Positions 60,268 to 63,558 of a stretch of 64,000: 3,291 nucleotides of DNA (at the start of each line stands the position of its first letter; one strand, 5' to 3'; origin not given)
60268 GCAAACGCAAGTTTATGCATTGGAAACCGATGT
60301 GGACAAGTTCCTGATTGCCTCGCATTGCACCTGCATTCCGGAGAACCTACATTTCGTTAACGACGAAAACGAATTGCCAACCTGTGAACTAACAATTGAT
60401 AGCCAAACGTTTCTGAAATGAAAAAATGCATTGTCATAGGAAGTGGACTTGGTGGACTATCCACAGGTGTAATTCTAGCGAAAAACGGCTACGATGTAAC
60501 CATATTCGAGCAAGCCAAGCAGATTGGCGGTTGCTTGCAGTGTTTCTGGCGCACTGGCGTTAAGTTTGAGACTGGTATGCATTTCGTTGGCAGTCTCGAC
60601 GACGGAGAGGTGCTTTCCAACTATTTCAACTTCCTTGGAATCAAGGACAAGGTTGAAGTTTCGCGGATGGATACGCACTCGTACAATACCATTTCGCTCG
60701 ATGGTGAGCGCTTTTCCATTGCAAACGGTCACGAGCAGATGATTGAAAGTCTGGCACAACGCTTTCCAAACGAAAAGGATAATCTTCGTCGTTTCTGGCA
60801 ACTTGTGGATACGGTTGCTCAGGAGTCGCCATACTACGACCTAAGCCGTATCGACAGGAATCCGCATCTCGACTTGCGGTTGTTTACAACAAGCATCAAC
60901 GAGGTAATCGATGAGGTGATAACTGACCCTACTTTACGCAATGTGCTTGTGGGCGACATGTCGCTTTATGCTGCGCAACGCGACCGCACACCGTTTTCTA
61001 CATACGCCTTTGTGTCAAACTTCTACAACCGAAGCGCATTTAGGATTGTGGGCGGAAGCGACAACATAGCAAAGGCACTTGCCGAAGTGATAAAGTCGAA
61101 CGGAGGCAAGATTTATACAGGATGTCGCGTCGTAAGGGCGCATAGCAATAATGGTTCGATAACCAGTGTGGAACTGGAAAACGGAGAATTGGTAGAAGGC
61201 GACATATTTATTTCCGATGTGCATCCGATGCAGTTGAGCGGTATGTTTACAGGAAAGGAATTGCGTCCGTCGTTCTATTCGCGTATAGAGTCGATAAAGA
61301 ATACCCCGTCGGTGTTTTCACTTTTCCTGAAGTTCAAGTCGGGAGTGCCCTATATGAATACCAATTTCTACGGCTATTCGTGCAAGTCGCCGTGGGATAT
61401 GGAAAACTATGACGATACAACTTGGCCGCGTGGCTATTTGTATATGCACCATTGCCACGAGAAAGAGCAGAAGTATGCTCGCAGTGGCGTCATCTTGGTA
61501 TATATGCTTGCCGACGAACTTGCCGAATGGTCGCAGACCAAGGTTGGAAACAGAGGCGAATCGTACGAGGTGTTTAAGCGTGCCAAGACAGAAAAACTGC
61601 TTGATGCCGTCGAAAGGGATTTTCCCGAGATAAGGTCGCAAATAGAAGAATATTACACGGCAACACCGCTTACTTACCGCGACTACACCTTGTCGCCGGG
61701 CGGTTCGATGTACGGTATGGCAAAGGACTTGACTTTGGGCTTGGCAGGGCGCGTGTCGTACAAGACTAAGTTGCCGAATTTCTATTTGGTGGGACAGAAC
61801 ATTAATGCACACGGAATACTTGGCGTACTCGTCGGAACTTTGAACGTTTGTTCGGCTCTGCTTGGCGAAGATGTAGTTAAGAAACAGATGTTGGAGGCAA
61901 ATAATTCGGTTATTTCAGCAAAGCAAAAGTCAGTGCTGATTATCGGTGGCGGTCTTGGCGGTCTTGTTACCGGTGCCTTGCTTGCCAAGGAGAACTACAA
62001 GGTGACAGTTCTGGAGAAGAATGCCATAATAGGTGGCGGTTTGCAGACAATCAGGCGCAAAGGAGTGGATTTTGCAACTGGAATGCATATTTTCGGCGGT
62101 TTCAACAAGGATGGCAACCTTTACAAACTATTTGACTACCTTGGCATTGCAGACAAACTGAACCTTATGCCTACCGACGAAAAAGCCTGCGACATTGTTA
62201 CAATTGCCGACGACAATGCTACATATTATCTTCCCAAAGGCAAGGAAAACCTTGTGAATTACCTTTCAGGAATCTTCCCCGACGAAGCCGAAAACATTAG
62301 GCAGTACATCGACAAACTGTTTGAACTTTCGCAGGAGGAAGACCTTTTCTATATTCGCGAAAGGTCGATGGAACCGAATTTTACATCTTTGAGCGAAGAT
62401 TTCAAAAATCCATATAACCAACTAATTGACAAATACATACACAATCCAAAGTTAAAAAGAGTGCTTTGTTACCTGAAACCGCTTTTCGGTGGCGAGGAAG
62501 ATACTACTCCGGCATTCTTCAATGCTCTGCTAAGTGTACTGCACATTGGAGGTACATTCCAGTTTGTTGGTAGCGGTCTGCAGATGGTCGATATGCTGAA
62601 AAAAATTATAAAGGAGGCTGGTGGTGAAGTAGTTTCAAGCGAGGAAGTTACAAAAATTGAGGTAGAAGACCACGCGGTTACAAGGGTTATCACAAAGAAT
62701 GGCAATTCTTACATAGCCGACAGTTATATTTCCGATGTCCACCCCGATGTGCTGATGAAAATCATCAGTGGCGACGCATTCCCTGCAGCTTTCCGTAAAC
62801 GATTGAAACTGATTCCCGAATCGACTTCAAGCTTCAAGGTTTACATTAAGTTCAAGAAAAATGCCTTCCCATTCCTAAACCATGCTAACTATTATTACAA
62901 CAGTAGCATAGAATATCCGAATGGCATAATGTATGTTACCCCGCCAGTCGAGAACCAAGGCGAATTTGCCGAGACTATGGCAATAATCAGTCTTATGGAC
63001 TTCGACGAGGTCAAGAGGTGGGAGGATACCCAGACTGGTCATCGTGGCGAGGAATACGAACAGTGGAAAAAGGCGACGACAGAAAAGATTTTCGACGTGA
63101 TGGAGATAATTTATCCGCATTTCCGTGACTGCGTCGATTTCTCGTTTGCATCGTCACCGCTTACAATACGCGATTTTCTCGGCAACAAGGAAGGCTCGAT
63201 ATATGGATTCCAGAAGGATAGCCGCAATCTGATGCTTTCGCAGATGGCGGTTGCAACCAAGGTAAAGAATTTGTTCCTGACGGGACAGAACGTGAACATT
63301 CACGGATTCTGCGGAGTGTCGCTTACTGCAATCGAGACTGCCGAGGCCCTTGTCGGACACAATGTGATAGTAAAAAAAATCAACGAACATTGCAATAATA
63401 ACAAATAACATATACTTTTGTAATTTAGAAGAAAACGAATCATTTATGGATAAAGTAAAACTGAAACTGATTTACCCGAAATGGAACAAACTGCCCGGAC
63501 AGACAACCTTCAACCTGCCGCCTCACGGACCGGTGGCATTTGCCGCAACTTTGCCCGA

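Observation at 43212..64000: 20-kb single-operon flexirubin/aryl-polyene-type lipid-pigment cluster docked directly 3' of tRNA-Ala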

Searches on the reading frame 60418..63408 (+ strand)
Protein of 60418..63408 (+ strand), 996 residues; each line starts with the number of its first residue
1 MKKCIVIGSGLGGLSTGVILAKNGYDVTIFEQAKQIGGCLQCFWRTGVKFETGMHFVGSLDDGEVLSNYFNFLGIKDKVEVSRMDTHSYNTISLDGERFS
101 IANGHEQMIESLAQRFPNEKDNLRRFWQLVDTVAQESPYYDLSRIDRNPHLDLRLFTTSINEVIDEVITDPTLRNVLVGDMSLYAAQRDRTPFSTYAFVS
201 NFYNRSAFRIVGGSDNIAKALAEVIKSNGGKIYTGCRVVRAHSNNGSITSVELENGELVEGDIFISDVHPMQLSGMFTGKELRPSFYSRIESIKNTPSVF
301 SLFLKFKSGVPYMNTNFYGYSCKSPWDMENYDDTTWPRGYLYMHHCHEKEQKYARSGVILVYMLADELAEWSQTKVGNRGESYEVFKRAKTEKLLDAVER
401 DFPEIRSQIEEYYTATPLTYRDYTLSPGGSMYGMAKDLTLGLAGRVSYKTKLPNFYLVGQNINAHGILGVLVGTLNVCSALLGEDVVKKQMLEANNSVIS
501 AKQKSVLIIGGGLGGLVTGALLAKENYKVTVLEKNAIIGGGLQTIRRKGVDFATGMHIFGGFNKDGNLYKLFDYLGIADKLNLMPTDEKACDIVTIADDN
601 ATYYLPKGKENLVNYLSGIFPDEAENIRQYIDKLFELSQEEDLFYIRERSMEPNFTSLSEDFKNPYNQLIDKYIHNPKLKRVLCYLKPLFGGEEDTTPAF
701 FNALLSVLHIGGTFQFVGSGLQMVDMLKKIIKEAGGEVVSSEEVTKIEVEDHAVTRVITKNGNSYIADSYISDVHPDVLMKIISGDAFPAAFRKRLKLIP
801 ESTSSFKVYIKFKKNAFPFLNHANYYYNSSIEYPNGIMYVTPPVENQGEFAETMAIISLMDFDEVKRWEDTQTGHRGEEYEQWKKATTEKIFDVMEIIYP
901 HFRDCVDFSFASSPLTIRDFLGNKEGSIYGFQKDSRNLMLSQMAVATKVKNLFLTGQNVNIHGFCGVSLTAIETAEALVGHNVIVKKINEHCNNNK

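Call 5: search_protein_families(library=pfam, proteins=[window:60418-63408:+], max_evalue=0.01)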
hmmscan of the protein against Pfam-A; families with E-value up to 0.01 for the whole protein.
window:60418-63408:+ (996 aa): 11 families
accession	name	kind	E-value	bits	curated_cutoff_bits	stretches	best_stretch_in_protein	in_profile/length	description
PF01593.30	Amino_oxidase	-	1.5e-35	123.8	19.8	2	11-371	1-345/443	Flavin containing amine oxidoreductase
PF13450.12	NAD_binding_8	-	2.4e-31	108.2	21.9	2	508-575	1-68/68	NAD(P)-binding Rossmann-like domain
PF01266.30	DAO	-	1.6e-17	64.5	27.9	2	4-38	2-37/353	FAD dependent oxidoreductase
PF07992.20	Pyr_redox_2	-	4.4e-12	46.5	26.1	1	3-35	2-34/291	Pyridine nucleotide-disulphide oxidoreductase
PF03486.20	HI0933_like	-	3.2e-11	43.6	50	0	505-539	2-36/244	HI0933-like protein Rossmann domain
PF00890.30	FAD_binding_2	-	8.8e-11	42.1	20.4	2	5-47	3-43/414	FAD binding domain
PF00070.33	Pyr_redox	-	1.2e-08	35.8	22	0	4-37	2-35/82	Pyridine nucleotide-disulphide oxidoreductase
PF01946.23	Thi4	-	4.1e-08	33.2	26.2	1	497-542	11-57/235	Thi4 family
PF01494.25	FAD_binding_3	-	1.9e-07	31.1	22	1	505-535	3-33/349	FAD binding domain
PF12831.13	FAD_oxidored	-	5.6e-07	29.6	27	0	4-39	2-37/416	FAD dependent oxidoreductase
PF16589.12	BRCT_2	-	0.0047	17.6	27.3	0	725-761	20-48/86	BRCT domain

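Call 8: search_protein_families(library=ncbifam, proteins=[window:60418-63408:+], max_evalue=0.001)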
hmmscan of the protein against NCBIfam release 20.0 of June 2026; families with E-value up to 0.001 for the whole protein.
window:60418-63408:+ (996 aa): 86 families (the best 25 are shown)
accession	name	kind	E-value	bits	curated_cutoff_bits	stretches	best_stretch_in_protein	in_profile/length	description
TIGR02733.1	desat_CrtD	equivalog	2.5e-66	224.4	549.7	4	711-979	222-489/492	C-3',4' desaturase CrtD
TIGR02730.1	carot_isom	equivalog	7.2e-58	196.6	586.9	2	506-981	3-486/493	carotenoid isomerase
TIGR02734.1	crtI_fam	subfamily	3.1e-52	177.9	238.1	2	5-488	2-495/504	phytoene desaturase family protein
NF058655.1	CrtID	equivalog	1.6e-44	152.5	640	2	5-461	2-460/478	bifunctional phytoene desaturase/3,4-desaturase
NF045637.1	carotdesatCrtDProt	equivalog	3.4e-40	138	580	3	5-461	2-461/485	1-hydroxycarotenoid 3,4-desaturase CrtD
NF005560.0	PRK07233.1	equivalog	8.5e-33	113.8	252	2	3-84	2-81/435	hypothetical protein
NF042421.1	hydcarot_desat_CrtD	equivalog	2.5e-31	108.7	500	2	505-969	3-473/487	1-hydroxycarotenoid 3,4-desaturase CrtD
TIGR03467.1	HpnE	equivalog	2.2e-21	76.7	283.05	2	5-80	2-77/430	hydroxysqualene dehydroxylase HpnE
NF005548.0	PRK07208.1-4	equivalog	3.8e-19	68.7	389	2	502-572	2-70/488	hypothetical protein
TIGR00562.1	proto_IX_ox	equivalog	5.1e-18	64.9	97.85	2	1-77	2-78/470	protoporphyrinogen oxidase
NF005547.0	PRK07208.1-3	equivalog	8.2e-15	54.5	380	2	2-55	5-58/465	hypothetical protein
NF045689.1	BCarotKetCrtO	equivalog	1.2e-14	53.8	1000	1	503-544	3-44/563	beta-carotene ketolase CrtO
NF008845.0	PRK11883.1-5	equivalog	1.3e-14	53.4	560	1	502-581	3-86/468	protoporphyrinogen oxidase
NF005545.0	PRK07208.1-1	equivalog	1.8e-14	53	451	2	502-572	6-75/504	hypothetical protein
TIGR02731.1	phytoene_desat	equivalog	4.1e-13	48.9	569.4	1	506-582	2-77/453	15-cis-phytoene desaturase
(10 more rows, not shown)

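Call 12: find_encoding_contigs(protein=window:60418-63408:+, flank=10000, max_places=6)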
Protein window:60418-63408:+ (996 aa): 6 contigs read that carry it; 4 places shown.
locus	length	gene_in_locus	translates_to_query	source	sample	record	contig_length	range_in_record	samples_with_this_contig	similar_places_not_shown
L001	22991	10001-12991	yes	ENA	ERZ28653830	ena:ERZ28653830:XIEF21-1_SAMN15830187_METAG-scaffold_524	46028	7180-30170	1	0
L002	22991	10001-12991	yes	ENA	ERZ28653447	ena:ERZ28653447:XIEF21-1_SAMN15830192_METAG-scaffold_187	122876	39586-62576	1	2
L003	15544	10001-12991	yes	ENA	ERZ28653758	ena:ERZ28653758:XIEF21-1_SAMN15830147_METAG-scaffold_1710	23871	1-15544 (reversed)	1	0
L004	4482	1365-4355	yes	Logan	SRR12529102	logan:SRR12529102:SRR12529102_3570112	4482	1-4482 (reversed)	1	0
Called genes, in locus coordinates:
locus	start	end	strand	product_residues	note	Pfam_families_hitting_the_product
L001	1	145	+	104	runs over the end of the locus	-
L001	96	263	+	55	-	-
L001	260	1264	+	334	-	-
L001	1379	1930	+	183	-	-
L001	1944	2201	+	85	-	PF00550:PP-binding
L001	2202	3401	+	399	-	PF00109:ketoacyl-synt, PF00108:Thiolase_N, PF02801:Ketoacyl-synt_C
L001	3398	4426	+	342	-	PF13723:Ketoacyl-synt_2, PF00109:ketoacyl-synt (weak)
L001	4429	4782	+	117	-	PF00892:EamA, PF10639:TMEM234 (weak)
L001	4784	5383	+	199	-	PF03548:LolA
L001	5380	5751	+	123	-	PF07977:FabA (faint), PF22818:ApeI-like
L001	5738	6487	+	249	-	PF00535:Glycos_transf_2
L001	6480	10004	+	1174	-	PF03176:MMPL, PF01553:Acyltransferase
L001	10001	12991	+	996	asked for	PF00070:Pyr_redox (faint), PF00890:FAD_binding_2 (faint), PF01266:DAO (faint), PF01494:FAD_binding_3 (faint), PF01593:Amino_oxidase, PF13450:NAD_binding_8, PF01593:Amino_oxidase, PF13450:NAD_binding_8, +4 more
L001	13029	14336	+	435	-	PF02310:B12-binding (weak), PF04055:Radical_SAM (faint)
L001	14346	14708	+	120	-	-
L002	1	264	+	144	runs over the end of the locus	PF13279:4HBT_2, PF03061:4HBT (faint)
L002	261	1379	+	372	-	PF00109:ketoacyl-synt, PF02801:Ketoacyl-synt_C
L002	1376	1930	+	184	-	-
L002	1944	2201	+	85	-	PF00550:PP-binding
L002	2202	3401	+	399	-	PF00109:ketoacyl-synt, PF00108:Thiolase_N, PF02801:Ketoacyl-synt_C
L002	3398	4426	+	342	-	PF13723:Ketoacyl-synt_2, PF00109:ketoacyl-synt (weak)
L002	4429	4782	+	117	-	PF00892:EamA, PF10639:TMEM234 (weak)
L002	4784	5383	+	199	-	PF03548:LolA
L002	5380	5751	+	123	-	PF07977:FabA (faint), PF22818:ApeI-like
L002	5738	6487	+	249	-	PF00535:Glycos_transf_2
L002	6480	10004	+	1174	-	PF03176:MMPL, PF01553:Acyltransferase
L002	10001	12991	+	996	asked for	PF00070:Pyr_redox (faint), PF00890:FAD_binding_2 (faint), PF01266:DAO (faint), PF01494:FAD_binding_3 (faint), PF01593:Amino_oxidase, PF13450:NAD_binding_8, PF01593:Amino_oxidase, PF13450:NAD_binding_8, +4 more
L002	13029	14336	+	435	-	PF02310:B12-binding (weak), PF04055:Radical_SAM (faint)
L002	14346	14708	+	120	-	-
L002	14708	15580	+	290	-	PF00135:COesterase, PF20434:BD-FAE, PF00326:Peptidase_S9, PF01738:DLH, PF07859:Abhydrolase_3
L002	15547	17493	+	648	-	PF18962:Por_Secre_tail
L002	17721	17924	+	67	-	-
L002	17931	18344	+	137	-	PF01850:PIN (weak), PF13470:PIN_3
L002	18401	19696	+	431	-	PF00501:AMP-binding, PF14535:AMP-binding_C_2 (weak)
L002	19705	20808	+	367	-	PF01553:Acyltransferase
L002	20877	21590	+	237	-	PF03932:CutC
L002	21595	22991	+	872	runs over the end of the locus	PF01841:Transglut_core, PF02369:Big_1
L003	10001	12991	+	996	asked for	PF00070:Pyr_redox (faint), PF00890:FAD_binding_2 (faint), PF01266:DAO (faint), PF01494:FAD_binding_3 (faint), PF01593:Amino_oxidase, PF13450:NAD_binding_8, PF01593:Amino_oxidase, PF13450:NAD_binding_8, +4 more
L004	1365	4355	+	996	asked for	PF00070:Pyr_redox (faint), PF00890:FAD_binding_2 (faint), PF01266:DAO (faint), PF01494:FAD_binding_3 (faint), PF01593:Amino_oxidase, PF13450:NAD_binding_8, PF01593:Amino_oxidase, PF13450:NAD_binding_8, +4 more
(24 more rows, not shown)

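Call 14: search_protein_families(library=pfam, proteins=[L002:13029-14336:+, L002:14346-14708:+, L002:14708-15580:+, L002:15547-17493:+, L002:18401-19696:+, L002:19705-20808:+], max_evalue=0.05)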
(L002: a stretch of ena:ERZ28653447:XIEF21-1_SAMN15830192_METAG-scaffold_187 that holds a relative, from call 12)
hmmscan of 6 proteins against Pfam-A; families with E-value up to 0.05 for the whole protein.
L002:13029-14336:+ (435 aa): 3 families
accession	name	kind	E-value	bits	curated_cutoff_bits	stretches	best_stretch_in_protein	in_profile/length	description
PF04055.27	Radical_SAM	-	3.4e-06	27.8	29.5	1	173-285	4-139/166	Radical SAM superfamily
PF02310.24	B12-binding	-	4.2e-06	27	32.1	1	39-121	33-120/121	B12 binding domain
PF19864.5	Radical_SAM_N2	-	0.026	14.4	29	0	83-122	84-122/151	Radical SAM proteins, N-terminal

L002:14346-14708:+ (120 aa): 0 families

L002:14708-15580:+ (290 aa): 10 families
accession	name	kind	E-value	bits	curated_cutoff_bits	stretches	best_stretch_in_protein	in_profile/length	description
PF20434.5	BD-FAE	-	4.5e-24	85.6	26.8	1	85-241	37-215/215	BD-FAE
PF07859.19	Abhydrolase_3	-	2.8e-15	57.1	25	1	110-260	43-208/210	alpha/beta hydrolase fold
PF00326.27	Peptidase_S9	-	9.2e-14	51.9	22.6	1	76-274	7-203/213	Prolyl oligopeptidase family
PF01738.24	DLH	-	9.4e-09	35.6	21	1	114-283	76-214/217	Dienelactone hydrolase family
PF00135.34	COesterase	-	1.7e-07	31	27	1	40-152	90-197/515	Carboxylesterase family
PF02230.22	Abhydrolase_2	-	2.7e-05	24.5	23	1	110-160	78-127/217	Phospholipase/Carboxylesterase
PF02129.25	Peptidase_S15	-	0.005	17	23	1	113-178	74-133/262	X-Pro dipeptidyl-peptidase (S15 family)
PF05057.20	DUF676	-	0.013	15.4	20.3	1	120-182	60-126/217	Putative serine esterase (DUF676)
PF08840.17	BAAT_C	-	0.024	15.1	20.9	0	120-158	7-42/210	BAAT / Acyl-CoA thioester hydrolase C terminal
PF03959.19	FSH1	-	0.027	14.6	21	1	107-163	78-126/211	Serine hydrolase (FSH1)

L002:15547-17493:+ (648 aa): 1 family
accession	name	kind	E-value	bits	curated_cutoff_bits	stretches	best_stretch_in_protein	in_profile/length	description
PF18962.6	Por_Secre_tail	-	4.5e-11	43.3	27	1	576-645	1-75/75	Secretion system C-terminal sorting domain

L002:18401-19696:+ (431 aa): 2 families
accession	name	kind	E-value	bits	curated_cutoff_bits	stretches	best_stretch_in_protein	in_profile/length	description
PF00501.34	AMP-binding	-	4.3e-11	42.7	29.9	1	77-287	160-376/384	AMP-binding enzyme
PF14535.12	AMP-binding_C_2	-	3.3e-07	30.9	25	1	335-429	1-96/96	AMP-binding enzyme C-terminal domain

L002:19705-20808:+ (367 aa): 1 family
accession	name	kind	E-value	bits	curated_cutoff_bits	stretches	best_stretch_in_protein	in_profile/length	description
PF01553.26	Acyltransferase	-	6e-08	33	23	1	76-176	3-96/132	Acyltransferase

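Call 19: search_protein_families(library=ncbifam, proteins=[L002:13029-14336:+, L002:14346-14708:+, L002:14708-15580:+, L002:15547-17493:+, L002:18401-19696:+, L002:19705-20808:+, L002:17721-17924:+, L002:17931-18344:+, L002:20877-21590:+], max_evalue=0.001)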
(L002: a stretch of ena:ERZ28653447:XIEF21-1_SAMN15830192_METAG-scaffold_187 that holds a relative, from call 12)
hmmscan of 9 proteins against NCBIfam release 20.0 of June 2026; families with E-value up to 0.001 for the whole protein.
L002:13029-14336:+ (435 aa): 10 families
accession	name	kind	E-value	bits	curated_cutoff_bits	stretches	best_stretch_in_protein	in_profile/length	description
TIGR04013.1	B12_SAM_MJ_1487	hypoth_equivalog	2.9e-15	56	251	1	45-220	31-208/382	TIGR04013 family B12-binding domain/radical SAM domain-containing protein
TIGR03471.1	HpnJ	equivalog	8.1e-13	48.1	577.6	1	170-380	200-433/472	hopanoid biosynthesis associated radical SAM protein HpnJ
TIGR04072.2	rSAM_ladder_B12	equivalog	2.2e-10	39.8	360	1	84-234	97-251/443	lipid biosynthesis B12-binding/radical SAM protein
TIGR02026.1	BchE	equivalog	3.5e-10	39.4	481.35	1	154-380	182-428/497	magnesium-protoporphyrin IX monomethyl ester anaerobic oxidative cyclase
TIGR04367.1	HpnR_B12_rSAM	equivalog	1.2e-08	34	650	1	76-235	79-254/490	hopanoid C-3 methylase HpnR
TIGR04014.1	B12_SAM_MJ_0865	equivalog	5.1e-08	32.1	360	1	57-208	38-201/434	methyl-coenzyme M reductase glutamine C-methyltransferase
NF038361.1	rSAM_Sden_1168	equivalog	5.6e-06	25.2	575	1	164-243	280-361/560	Sden_1168 family B12-binding radical SAM P-methyltransferase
NF033070.1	rSAM_AprD4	equivalog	0.0001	21.3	500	0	166-369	195-421/456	AprD4 family radical SAM diol-dehydratase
NF040542.1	rSAM_RCCLKC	equivalog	0.00036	19.8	450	0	38-122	27-116/423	arsinothricin biosynthesis radical SAM protein ArsL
NF040546.1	rSAM_CUAEP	equivalog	0.00055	18.8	500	0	35-206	28-210/468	CUAEP/CCAEP-tail radical SAM (seleno)protein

L002:14346-14708:+ (120 aa): 0 families

L002:14708-15580:+ (290 aa): 11 families
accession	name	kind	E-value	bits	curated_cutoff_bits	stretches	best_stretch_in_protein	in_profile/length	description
NF042968.1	AcxylEst_AxeA1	equivalog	3e-45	154.4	700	1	36-289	33-271/459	acetylxylan esterase AxeA1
NF041902.1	pecacetest_PaeX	equivalog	7e-45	153.4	550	1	37-289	61-311/318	pectin acetylesterase PaeX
NF052620.1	AryltfaseLP1002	equivalog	3e-22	79.2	300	1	43-270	23-243/265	lp_1002 family arylesterase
NF058653.1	LipP1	equivalog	9.6e-12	44.3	350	1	110-182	116-190/300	LipP1 family hormone-sensitive lipase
NF007547.0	PRK10162.1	equivalog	4e-08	32.5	389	1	111-158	130-177/321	acetyl esterase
NF052354.1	EstLipQMycob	equivalog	2.8e-07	29.5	700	1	106-167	206-268/418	esterase LipQ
NF033149.0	CHL_hydrolase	equivalog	1.8e-06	27.1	500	1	110-174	120-186/310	chloramphenicol hydrolase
NF050058.1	e_dPHAscl_type1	hypoth_equivalog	6.5e-06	25.8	150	1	116-239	82-202/276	extracellular catalytic domain type 1 short-chain-length polyhydroxyalkanoate depolymerase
NF058651.1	GESAG_HSLs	subfamily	4.1e-05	22.8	430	1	48-164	63-162/296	GESAG motif subfamily hormone-sensitive lipase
TIGR01840.1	esterase_phb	subfamily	0.00042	19.9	107.85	0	102-153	62-110/213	PHB depolymerase family esterase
NF047577.1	quino_deg_MhqD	equivalog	0.00047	19.9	325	1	112-178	67-134/195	methylhydroquinone degradation carboxylesterase MhqD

L002:15547-17493:+ (648 aa): 3 families
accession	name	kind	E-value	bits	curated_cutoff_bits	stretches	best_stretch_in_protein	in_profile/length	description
TIGR04183.1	Por_Secre_tail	domain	1.5e-11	44.1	23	1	576-645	1-71/72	T9SS type A sorting domain-containing protein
NF033708.1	T9SS_Cterm_ChiA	domain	4.2e-06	26.6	40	1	592-644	1-54/55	T9SS sorting signal type C domain-containing protein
NF038113.1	T9SSA_dep_M36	equivalog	1.1e-05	23.8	885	1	560-645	778-868/869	T9SS-dependent M36 family metallopeptidase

L002:18401-19696:+ (431 aa): 13 families
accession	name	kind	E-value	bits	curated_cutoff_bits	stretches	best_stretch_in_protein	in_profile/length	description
NF053551.1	FlxY_rubin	equivalog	1.4e-212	706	520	1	5-429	1-424/424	flexirubin biosynthesis putative acyl-CoA ligase FlxY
NF041878.1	paak_haloarch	equivalog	1.6e-58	198.3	700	1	2-397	2-394/427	phenylacetate--CoA ligase PaaK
NF045666.1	DVU1553_fam_AMP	equivalog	1.7e-51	175.3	300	1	8-327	18-331/331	DVU_1553 family AMP-dependent CoA ligase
TIGR02155.1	PA_CoA_ligase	equivalog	3.8e-49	167.3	646.3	1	7-402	2-400/422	phenylacetate--CoA ligase PaaK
TIGR03335.1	F390_ftsA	equivalog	2.3e-30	105.7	458.7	1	2-321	3-324/445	coenzyme F390 synthetase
NF041217.1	BagE_FevW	exception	2.4e-14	53.2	800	1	224-407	210-389/424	bagremycin/ferroverdin synthetase BagE/FevW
TIGR02304.1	aden_form_hyp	equivalog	2.5e-10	39.9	251.9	1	167-376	182-377/430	F390 synthetase-related protein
NF009071.0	PRK12406.1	subfamily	3e-09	35.9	701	1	78-292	152-363/510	acyl-CoA synthetase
NF004837.0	PRK06187.1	subfamily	9.8e-07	27.4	476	1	81-285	172-377/531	long-chain-fatty-acid--CoA ligase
NF041596.1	fum_diaprop_lig_DdaG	equivalog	4.9e-06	25.8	700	1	154-391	129-351/390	fumarate--(S)-2,3-diaminopropanoate ligase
NF004808.0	PRK06155.1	equivalog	7.9e-06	24.4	722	1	224-287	310-376/542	ATP-dependent acyl-CoA ligase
NF004114.0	PRK05605.1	equivalog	0.0001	20.8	766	0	320-396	462-537/575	long-chain-fatty-acid--CoA ligase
TIGR01733.1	AA-adenyl-dom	subfamily_domain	0.00017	20.5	317.4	0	79-290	120-329/409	amino acid adenylation domain-containing protein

L002:19705-20808:+ (367 aa): 0 families

L002:17721-17924:+ (67 aa): 0 families

L002:17931-18344:+ (137 aa): 1 family
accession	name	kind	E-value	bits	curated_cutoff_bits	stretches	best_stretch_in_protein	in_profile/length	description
TIGR00305.1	TIGR00305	equivalog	9.5e-10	38.8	29.15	1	4-111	2-111/115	putative toxin-antitoxin system toxin component, PIN family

L002:20877-21590:+ (237 aa): 3 families
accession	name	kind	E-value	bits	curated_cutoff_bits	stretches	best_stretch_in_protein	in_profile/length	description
NF008603.0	PRK11572.1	equivalog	3.2e-62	209.9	311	1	2-228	3-227/248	copper homeostasis protein CutC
TIGR00259.1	thylakoid_BtpA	subfamily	4.2e-05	23.2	153.4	1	127-203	157-233/257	BtpA/SgcQ family protein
NF045918.1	PhsystIBiosynBtpA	equivalog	9.8e-05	21.8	400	1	115-203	154-241/261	photosystem I biogenesis protein BtpA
